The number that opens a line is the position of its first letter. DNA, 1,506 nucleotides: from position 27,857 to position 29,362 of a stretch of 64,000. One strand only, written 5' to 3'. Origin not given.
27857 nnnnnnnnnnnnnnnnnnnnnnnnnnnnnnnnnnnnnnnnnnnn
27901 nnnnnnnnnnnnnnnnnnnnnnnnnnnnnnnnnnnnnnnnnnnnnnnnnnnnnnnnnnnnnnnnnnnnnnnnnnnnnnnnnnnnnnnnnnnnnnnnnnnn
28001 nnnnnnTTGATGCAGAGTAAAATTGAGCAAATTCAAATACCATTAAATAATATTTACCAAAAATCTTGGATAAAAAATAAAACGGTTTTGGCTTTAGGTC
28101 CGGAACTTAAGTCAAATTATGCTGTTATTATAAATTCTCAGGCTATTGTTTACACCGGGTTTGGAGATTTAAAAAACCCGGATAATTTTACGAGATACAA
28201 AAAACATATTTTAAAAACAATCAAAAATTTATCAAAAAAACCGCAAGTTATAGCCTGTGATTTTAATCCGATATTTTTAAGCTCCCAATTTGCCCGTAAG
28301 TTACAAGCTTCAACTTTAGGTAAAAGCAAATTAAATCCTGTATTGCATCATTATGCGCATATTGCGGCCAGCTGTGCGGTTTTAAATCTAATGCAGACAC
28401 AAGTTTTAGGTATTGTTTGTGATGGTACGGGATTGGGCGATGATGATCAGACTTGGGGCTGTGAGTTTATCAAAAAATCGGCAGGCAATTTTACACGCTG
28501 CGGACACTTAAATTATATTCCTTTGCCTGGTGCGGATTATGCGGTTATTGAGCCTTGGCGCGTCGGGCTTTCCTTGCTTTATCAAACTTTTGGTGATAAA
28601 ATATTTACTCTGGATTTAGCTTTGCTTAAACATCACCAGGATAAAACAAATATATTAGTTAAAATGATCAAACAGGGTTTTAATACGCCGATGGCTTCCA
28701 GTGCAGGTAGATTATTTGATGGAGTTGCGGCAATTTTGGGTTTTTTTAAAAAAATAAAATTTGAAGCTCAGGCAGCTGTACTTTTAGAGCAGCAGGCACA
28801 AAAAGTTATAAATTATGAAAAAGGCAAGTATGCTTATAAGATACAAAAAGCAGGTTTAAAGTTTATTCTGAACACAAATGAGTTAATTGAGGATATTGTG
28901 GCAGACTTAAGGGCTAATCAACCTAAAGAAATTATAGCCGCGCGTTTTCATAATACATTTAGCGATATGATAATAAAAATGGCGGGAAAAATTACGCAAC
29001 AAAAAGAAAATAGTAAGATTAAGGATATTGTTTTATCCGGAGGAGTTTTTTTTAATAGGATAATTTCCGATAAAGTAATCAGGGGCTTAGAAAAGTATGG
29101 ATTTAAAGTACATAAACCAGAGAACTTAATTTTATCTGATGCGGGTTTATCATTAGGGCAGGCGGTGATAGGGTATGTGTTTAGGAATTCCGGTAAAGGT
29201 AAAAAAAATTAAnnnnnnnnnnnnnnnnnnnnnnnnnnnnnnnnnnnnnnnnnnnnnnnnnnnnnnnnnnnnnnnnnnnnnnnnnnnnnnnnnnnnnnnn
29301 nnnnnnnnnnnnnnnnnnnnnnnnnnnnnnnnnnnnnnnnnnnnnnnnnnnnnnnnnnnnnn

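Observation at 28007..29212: HypF reduced to its Kae1-like carbamoyltransferase domain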

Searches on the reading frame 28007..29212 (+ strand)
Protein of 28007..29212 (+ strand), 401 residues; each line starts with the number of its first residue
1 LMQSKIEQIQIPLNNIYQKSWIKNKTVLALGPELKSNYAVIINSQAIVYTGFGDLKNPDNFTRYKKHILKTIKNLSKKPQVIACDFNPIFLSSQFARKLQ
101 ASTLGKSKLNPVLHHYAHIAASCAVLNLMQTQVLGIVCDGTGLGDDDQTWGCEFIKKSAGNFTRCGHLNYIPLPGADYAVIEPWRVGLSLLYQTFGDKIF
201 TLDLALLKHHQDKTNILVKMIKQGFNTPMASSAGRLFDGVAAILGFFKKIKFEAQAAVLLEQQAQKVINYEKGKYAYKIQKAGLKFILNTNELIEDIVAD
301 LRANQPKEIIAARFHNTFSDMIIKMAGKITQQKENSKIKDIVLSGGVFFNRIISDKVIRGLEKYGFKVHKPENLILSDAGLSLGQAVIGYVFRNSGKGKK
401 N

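Call 3: search_protein_families(library=pfam, proteins=[window:28007-29212:+], max_evalue=0.01)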
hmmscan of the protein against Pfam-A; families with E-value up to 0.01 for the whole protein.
window:28007-29212:+ (401 aa): 2 families
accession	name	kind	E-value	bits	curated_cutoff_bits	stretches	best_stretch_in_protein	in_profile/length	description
PF22521.2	HypF_C_2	-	3.1e-70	237.1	27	1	135-385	1-241/241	Carbamoyltransferase, Kae1-like Domain, second subdomain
PF17788.7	HypF_C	-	2.3e-20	73.6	23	1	24-123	3-97/99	HypF Kae1-like domain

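Call 4: search_protein_families(library=ncbifam, proteins=[window:28007-29212:+], max_evalue=0.01)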
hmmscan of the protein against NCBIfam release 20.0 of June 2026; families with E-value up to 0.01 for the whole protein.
window:28007-29212:+ (401 aa): 3 families
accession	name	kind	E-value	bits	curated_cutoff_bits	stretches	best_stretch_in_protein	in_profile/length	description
TIGR00143.1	hypF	equivalog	8.7e-71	239.1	466.1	1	23-388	389-739/741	carbamoyltransferase HypF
TIGR03723.1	T6A_TsaD_YgjD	equivalog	6.5e-06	25.5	296.1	1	232-384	159-306/314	tRNA (adenosine(37)-N6)-threonylcarbamoyltransferase complex transferase subunit TsaD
TIGR00329.1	gcp_kae1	subfamily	8e-05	22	207.8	1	231-380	157-301/305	tRNA (adenosine(37)-N6)-threonylcarbamoyltransferase complex transferase subunit TsaD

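Call 6: find_homologous_proteins(query=window:28007-29212:+)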
Query window:28007-29212:+ (401 aa): 568 proteins with E <= 0.001 among 8000 candidates; the best 120 are listed.
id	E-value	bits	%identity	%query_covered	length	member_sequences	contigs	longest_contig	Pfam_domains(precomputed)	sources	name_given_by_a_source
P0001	7.5e-265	896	100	100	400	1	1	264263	PF17788.8,PF22521.3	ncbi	ncbi:MAG: hypothetical protein ABIG64_01650 [Candidatus Omnitrophota bacterium]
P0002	1.0e-120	421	50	98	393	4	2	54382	PF17788.8,PF22521.3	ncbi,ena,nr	ncbi:MAG: hypothetical protein KKB82_06415 [Candidatus Omnitrophica bacterium]|nr:hypothetical prote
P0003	8.4e-120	418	51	100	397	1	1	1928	PF00814.32,PF17788.8,PF22521.3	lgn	-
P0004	5.3e-115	403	50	100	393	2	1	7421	PF17788.8,PF22521.3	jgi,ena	-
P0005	8.7e-114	399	50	99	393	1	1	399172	PF00814.32,PF17788.8,PF22521.3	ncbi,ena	-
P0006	2.6e-113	397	51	91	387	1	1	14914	PF17788.8,PF22521.3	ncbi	-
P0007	1.1e-112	395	49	97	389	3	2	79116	PF00814.32,PF17788.8,PF22521.3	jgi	-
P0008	2.0e-112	394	51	92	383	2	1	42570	PF00814.32,PF17788.8,PF22521.3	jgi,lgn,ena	-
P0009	1.2e-111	392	51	92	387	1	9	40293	PF00814.32,PF17788.8,PF22521.3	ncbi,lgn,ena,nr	ncbi:MAG: carbamoyltransferase HypF [Candidatus Omnitrophica bacterium]|nr:carbamoyltransferase HypF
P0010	1.4e-111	391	51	92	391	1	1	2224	PF17788.8,PF22521.3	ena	-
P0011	3.1e-110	387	50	92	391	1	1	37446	PF17788.8,PF22521.3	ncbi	-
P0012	6.1e-110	386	48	95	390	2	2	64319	PF00814.32,PF17788.8,PF22521.3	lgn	-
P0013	1.1e-109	385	49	95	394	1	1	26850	PF00814.32,PF17788.8,PF22521.3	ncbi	ncbi:MAG: hypothetical protein V1747_04570 [Candidatus Omnitrophota bacterium]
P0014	1.9e-109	384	48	100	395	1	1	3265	PF17788.8,PF22521.3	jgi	-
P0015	1.4e-107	378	50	91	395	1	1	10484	PF00814.32,PF17788.8,PF22521.3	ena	-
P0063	2.4e-60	223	39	91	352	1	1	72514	PF17788.8,PF22521.3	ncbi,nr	ncbi:MAG: hypothetical protein NTZ95_02115 [Candidatus Omnitrophica bacterium]|nr:hypothetical prote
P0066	3.7e-60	222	36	91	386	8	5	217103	PF00814.32,PF17788.8,PF22521.3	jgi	-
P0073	9.8e-59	217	36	91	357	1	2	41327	PF00814.32,PF17788.8,PF22521.3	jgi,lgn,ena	-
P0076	3.2e-58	216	36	91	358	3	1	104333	PF00814.32,PF17788.8,PF22521.3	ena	-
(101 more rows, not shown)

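Call 18: find_encoding_contigs(protein=P0005, flank=10000, max_places=2)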
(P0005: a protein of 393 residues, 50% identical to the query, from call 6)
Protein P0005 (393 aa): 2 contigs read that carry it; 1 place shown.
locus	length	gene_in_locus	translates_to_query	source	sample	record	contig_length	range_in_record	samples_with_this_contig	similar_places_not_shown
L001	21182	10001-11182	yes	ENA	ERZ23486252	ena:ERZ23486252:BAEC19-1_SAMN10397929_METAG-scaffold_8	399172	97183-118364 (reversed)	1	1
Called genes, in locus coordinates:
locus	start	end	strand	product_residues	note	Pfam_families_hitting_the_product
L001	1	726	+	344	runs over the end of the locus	PF02661:Fic, PF12728:HTH_17 (faint)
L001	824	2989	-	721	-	PF00270:DEAD, PF04851:ResIII, PF22527:DEXQc_Suv3 (weak), PF00271:Helicase_C, PF20470:HTH_61, PF21280:Helicase_dom4_arc, PF14520:HHH_5 (faint)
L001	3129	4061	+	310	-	PF09754:PAC2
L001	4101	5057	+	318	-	PF19300:BPD_transp_1_N, PF00528:BPD_transp_1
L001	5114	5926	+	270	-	PF12911:OppC_N, PF00528:BPD_transp_1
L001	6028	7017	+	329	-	PF00005:ABC_tran, PF13304:AAA_21 (weak), PF08352:oligo_HPY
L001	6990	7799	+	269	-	PF00005:ABC_tran, PF08352:oligo_HPY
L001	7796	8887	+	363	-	PF01075:Glyco_transf_9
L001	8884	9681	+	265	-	PF00535:Glycos_transf_2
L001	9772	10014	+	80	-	PF01155:HypA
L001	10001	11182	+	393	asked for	PF17788:HypF_C, PF22521:HypF_C_2, PF00814:TsaD (weak)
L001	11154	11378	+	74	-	PF01455:HupF_HypC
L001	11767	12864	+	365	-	PF01924:HypD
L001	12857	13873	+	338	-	PF00586:AIRS, PF02769:AIRS_C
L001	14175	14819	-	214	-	PF13690:CheX (faint), PF04509:CheC (faint)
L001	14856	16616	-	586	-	PF01590:GAF, PF13185:GAF_2, PF13492:GAF_3, PF01590:GAF, PF13185:GAF_2, PF13492:GAF_3 (weak), PF13487:HD_5, PF13487:HD_5, +1 more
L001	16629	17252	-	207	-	PF13690:CheX (faint), PF04509:CheC (weak)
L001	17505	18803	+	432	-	PF13375:RnfC_N, PF01512:Complex1_51K, PF14697:Fer4_21 (faint), PF10531:SLBB (weak), PF13187:Fer4_9 (faint), PF13746:Fer4_18 (faint), PF00037:Fer4 (faint), PF12838:Fer4_7, +4 more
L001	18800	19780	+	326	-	PF03116:NQR2_RnfD_RnfE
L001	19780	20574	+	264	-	PF04060:FeS, PF14697:Fer4_21 (weak), PF13187:Fer4_9 (weak), PF00037:Fer4 (weak), PF12837:Fer4_6 (weak), PF13237:Fer4_10 (weak), PF14697:Fer4_21 (weak), PF12838:Fer4_7, +6 more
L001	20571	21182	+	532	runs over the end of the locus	PF00111:Fer2, PF17651:Raco_middle, PF14574:RACo_C_ter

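Call 19: find_encoding_contigs(protein=P0002, flank=10000, max_places=2)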
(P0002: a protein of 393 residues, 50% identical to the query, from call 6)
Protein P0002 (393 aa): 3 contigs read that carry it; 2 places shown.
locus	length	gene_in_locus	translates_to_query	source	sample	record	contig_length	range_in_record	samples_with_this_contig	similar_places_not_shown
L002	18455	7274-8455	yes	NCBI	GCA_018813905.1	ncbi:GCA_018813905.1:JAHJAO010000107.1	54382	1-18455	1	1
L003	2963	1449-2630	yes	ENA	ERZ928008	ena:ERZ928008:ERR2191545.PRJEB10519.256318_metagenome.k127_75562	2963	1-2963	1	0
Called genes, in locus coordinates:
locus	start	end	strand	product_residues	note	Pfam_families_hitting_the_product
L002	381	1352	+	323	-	PF09754:PAC2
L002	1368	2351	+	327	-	PF19300:BPD_transp_1_N, PF00528:BPD_transp_1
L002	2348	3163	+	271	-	PF12911:OppC_N, PF00528:BPD_transp_1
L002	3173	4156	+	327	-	PF00005:ABC_tran, PF08352:oligo_HPY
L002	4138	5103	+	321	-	PF00005:ABC_tran, PF13401:AAA_22 (faint), PF08352:oligo_HPY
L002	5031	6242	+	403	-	PF01075:Glyco_transf_9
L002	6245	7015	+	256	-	PF00535:Glycos_transf_2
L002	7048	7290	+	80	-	PF01155:HypA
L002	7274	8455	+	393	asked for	PF17788:HypF_C, PF22521:HypF_C_2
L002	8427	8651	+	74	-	PF01455:HupF_HypC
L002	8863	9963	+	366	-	PF01924:HypD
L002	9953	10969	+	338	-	PF00586:AIRS, PF02769:AIRS_C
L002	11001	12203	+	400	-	PF01837:HcyBio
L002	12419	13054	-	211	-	PF13690:CheX (faint), PF04509:CheC (weak)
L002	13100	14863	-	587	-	PF01590:GAF, PF13185:GAF_2, PF13492:GAF_3, PF01590:GAF (weak), PF13487:HD_5, PF01966:HD, PF13487:HD_5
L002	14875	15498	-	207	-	PF13690:CheX (faint), PF04509:CheC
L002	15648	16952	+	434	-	PF13375:RnfC_N, PF25160:LdpA_Fe-S-bd (faint), PF01512:Complex1_51K, PF10531:SLBB, PF12800:Fer4_4 (faint), PF12838:Fer4_7, PF13187:Fer4_9 (weak), PF13237:Fer4_10, +5 more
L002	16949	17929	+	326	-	PF03116:NQR2_RnfD_RnfE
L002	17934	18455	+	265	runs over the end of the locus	PF04060:FeS, PF14697:Fer4_21 (weak), PF13187:Fer4_9 (weak), PF25160:LdpA_Fe-S-bd (weak), PF13187:Fer4_9 (weak), PF14697:Fer4_21, PF12838:Fer4_7, PF13187:Fer4_9, +5 more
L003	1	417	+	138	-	?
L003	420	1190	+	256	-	PF00535:Glycos_transf_2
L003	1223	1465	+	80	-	PF01155:HypA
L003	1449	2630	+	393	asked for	PF17788:HypF_C, PF22521:HypF_C_2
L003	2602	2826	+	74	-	PF01455:HupF_HypC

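Call 20: find_encoding_contigs(protein=P0066, flank=10000, max_places=2)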
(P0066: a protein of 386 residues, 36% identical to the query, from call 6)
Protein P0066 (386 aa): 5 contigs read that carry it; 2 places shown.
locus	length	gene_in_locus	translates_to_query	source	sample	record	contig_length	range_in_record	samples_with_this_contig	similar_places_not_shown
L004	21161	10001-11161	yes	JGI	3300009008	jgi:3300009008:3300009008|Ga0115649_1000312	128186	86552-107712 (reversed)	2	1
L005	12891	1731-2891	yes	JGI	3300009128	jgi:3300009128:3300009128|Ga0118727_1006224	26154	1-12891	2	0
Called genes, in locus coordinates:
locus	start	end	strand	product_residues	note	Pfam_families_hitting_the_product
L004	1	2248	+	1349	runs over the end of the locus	PF02868:Peptidase_M4_C (faint), PF01447:Peptidase_M4, PF02128:Peptidase_M36 (weak), PF01839:FG-GAP (faint), PF13517:FG-GAP_3, PF07593:UnbV_ASPIC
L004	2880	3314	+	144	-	-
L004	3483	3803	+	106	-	PF01588:tRNA_bind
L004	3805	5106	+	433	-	PF13185:GAF_2, PF01590:GAF, PF13492:GAF_3, PF13487:HD_5, PF01966:HD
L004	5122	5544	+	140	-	PF01894:YjbQ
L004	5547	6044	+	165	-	PF03692:CxxCxxCC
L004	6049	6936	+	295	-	PF09924:LPG_synthase_C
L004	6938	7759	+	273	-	PF00929:RNase_T, PF13280:WYL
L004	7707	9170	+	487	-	PF04715:, PF00425:Chorismate_bind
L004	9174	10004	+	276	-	PF01063:Aminotran_4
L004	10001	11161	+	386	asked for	PF17788:HypF_C, PF22521:HypF_C_2, PF00814:TsaD (weak)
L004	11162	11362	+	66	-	PF01455:HupF_HypC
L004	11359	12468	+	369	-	PF01924:HypD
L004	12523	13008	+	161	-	PF08279:HTH_11 (faint), PF13404:HTH_AsnC-type (weak), PF13412:HTH_24, PF01037:AsnC_trans_reg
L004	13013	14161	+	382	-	PF00155:Aminotran_1_2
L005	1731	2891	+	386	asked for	PF17788:HypF_C, PF22521:HypF_C_2, PF00814:TsaD (weak)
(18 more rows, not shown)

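Call 21: search_solved_structures(query=window:28007-29212:+, show_alignments=3, max_evalue=0.01)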
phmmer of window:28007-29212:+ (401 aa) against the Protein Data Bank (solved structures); distinct sequences matched with E-value up to 0.01: 5.
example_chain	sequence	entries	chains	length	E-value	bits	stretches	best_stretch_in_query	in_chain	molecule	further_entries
3vth_A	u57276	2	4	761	1.9e-50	175.2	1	25-389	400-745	Hydrogenase maturation factor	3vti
4g9i_A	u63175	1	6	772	1.1e-32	116.8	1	28-392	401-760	Hydrogenase maturation protein HypF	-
3tsq_A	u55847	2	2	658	1.7e-31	112.9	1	26-389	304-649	Transcriptional regulatory protein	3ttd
3tsp_A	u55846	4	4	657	1.7e-31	112.8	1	26-389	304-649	Transcriptional regulatory protein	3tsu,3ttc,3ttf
8iey_A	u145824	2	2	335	0.0079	18.5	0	302-386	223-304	tRNA N6-adenosine threonylcarbamoyltransferase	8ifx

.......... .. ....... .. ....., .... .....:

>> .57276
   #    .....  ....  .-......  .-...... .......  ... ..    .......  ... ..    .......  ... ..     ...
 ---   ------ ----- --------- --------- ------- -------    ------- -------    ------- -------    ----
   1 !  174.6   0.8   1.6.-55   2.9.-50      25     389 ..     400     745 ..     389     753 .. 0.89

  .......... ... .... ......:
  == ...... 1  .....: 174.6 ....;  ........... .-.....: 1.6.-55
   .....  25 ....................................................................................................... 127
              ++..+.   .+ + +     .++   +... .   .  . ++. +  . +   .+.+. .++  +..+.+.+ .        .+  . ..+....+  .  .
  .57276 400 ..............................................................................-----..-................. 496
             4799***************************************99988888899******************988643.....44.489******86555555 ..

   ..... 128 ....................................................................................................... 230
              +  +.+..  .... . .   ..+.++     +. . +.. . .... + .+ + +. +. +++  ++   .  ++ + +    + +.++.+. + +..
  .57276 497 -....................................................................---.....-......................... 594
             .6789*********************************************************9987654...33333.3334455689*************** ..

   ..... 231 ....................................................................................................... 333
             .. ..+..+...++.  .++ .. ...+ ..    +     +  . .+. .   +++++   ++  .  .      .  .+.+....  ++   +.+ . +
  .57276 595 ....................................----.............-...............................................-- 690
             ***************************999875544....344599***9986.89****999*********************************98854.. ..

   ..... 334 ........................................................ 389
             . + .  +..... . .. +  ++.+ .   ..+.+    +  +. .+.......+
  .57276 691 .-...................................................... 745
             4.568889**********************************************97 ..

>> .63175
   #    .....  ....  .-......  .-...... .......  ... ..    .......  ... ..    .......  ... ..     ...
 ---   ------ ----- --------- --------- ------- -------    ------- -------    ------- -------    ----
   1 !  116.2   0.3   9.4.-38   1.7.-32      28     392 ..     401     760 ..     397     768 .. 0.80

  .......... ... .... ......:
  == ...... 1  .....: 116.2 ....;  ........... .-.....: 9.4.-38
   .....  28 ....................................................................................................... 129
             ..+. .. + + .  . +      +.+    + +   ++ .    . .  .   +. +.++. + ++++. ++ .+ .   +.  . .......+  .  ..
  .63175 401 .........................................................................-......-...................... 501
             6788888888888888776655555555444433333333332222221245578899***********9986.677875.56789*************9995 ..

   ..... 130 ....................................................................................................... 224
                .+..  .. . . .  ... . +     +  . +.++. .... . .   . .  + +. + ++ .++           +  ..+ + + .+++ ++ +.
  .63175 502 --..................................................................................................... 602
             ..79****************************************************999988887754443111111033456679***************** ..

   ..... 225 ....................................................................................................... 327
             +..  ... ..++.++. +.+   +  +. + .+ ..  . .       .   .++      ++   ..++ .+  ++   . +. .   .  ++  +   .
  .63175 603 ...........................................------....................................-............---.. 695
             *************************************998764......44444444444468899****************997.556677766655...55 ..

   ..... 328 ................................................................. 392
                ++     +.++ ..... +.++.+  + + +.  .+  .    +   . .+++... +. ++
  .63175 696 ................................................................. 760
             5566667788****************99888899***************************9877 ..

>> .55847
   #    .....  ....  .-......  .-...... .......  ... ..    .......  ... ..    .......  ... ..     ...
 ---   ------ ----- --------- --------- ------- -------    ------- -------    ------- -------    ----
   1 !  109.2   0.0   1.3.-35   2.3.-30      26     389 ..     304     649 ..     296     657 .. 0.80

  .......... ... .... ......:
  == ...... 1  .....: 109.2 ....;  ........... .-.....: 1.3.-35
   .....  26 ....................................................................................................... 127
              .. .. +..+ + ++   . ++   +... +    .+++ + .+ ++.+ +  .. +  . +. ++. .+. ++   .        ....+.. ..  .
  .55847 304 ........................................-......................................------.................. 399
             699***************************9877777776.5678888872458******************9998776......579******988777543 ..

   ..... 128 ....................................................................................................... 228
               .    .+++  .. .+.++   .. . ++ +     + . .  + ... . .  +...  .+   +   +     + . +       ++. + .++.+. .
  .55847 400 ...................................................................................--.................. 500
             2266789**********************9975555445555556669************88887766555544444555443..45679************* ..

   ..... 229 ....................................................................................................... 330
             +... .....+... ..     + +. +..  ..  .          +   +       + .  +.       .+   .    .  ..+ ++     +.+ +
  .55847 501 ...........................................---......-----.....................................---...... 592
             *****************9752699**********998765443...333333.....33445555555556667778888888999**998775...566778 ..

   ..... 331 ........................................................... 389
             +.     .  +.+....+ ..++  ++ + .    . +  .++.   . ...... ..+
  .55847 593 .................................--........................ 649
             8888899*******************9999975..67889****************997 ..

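Call 22: search_dna_similar(query=window:28007-29209:+, collection=plasmids, mode=protein, max_rows=40)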
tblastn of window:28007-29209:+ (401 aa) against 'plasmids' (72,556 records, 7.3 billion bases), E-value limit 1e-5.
Records with a match: 142; places in all: 159; records where one place covers at least 80% of the query: 135.
Best place of each record, by identity: <60% 142.
By first word of the organism name: Rhizobium 26; Azospirillum 12; Bradyrhizobium 10; Sinorhizobium 7; Alteromonas 7; Streptomyces 6; Mesorhizobium 6; Paraburkholderia 4; Cupriavidus 4; Escherichia 4; and 38 more.
By predicted mobility (MOB-suite, as given by PLSDB): non-mobilizable 74; conjugative 46; mobilizable 22.
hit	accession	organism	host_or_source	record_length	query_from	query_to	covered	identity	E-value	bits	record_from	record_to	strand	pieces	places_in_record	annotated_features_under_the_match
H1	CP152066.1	Salmonella enterica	mallard duck,bacterial ...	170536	27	389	91%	35.8%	7e-50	188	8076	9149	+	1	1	hypF: carbamoyltransferase HypF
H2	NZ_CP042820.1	Octadecabacter sp. SW4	single isolate,polar sea water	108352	27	388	90%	34.8%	6e-39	155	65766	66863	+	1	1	hypF: carbamoyltransferase HypF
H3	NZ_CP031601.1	Roseovarius indicus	pure culture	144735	27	388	90%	34.8%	6e-39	155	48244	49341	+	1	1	hypF: carbamoyltransferase HypF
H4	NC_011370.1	Rhizobium leguminosarum bv. trifolii WSM2304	-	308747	27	389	91%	34.0%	1e-47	181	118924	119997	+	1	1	hypF: carbamoyltransferase HypF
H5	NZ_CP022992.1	Paraburkholderia aromaticivorans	-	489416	27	389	91%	33.6%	1e-45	175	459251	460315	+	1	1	hypF: carbamoyltransferase HypF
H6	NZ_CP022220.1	Bradyrhizobium guangxiense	peanut,cell culture,roots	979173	19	389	93%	32.8%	2e-45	175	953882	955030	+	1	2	hypF: carbamoyltransferase HypF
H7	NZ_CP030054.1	Bradyrhizobium guangzhouense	Arachis hypogaea,Microbe,nodule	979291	19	389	93%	32.8%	2e-45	175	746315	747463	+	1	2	hypF: carbamoyltransferase HypF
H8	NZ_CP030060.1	Bradyrhizobium sp. CCBAU 53351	Arachis hypogaea,Microbe,nodule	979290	19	389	93%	32.8%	2e-45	175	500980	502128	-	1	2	hypF: carbamoyltransferase HypF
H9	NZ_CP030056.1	Bradyrhizobium sp. CCBAU 53340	Arachis hypogaea,Microbe,nodule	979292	19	389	93%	32.8%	2e-45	175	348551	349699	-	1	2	hypF: carbamoyltransferase HypF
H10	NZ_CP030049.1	Bradyrhizobium sp. CCBAU 53338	Arachis hypogaea,Microbe,nodule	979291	19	389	93%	32.8%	2e-45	175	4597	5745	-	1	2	hypF: carbamoyltransferase HypF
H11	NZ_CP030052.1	Bradyrhizobium guangdongense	peanut,cell culture,roots of peanut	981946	19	389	93%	32.8%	2e-45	175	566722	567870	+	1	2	hypF: carbamoyltransferase HypF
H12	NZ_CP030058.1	Bradyrhizobium guangdongense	Arachis hypogaea,Microbe,nodule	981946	19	389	93%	32.8%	2e-45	175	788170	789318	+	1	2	hypF: carbamoyltransferase HypF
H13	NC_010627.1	Paraburkholderia phymatum STM815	-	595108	27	389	91%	33.2%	2e-46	177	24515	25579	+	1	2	hypF: carbamoyltransferase HypF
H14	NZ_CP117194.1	Acidovorax temperans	cell culture,Acidovorax temperans ...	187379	26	401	94%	32.0%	1e-37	152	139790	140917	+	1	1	hypothetical protein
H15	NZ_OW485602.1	Rhodovastum atsumiense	-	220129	12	388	94%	31.8%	9e-47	179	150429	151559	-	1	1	hypF: carbamoyltransferase HypF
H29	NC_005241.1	Cupriavidus necator H16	-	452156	24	388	91%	31.6%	7e-37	150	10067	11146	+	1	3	hypF: carbamoyltransferase HypF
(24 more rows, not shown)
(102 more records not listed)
